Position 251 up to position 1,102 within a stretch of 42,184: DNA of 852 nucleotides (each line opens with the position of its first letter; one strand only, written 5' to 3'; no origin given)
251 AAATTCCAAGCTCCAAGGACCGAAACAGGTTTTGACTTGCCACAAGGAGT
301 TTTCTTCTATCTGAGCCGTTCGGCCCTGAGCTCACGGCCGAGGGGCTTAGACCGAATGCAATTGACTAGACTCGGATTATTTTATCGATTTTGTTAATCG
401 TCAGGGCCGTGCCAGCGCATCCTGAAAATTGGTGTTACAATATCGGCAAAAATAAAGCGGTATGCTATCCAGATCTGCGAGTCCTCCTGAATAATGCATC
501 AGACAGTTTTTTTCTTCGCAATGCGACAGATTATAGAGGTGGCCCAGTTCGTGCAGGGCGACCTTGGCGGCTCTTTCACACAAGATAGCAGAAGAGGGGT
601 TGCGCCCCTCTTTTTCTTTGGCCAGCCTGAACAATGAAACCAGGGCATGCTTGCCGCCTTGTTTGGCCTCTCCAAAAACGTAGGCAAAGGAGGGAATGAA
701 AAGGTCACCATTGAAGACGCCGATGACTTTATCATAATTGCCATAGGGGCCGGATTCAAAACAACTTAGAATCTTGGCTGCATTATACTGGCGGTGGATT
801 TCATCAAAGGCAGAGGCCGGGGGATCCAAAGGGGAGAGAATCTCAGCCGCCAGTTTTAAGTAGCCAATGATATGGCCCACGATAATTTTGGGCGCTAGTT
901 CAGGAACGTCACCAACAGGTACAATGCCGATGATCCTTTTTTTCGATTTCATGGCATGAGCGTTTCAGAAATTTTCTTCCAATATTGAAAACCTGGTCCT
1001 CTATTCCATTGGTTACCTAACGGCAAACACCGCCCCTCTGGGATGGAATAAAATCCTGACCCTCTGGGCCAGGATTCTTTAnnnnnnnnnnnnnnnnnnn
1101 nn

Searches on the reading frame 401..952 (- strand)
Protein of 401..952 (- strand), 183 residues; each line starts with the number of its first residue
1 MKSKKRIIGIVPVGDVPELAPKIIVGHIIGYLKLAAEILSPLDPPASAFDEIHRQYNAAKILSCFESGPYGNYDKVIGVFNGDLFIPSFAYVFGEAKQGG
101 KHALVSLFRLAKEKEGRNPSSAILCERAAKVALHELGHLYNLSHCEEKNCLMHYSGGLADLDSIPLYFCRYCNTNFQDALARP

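Call 13: search_protein_families(library=pfam, proteins=[window:401-952:-], max_evalue=0.0001)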
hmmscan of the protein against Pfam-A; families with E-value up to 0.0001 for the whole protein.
window:401-952:- (183 aa): 1 family
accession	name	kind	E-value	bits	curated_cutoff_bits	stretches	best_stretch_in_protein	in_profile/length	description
PF07998.17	Peptidase_M54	-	4.3e-17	63.2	24.4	1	43-176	55-192/194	Peptidase family M54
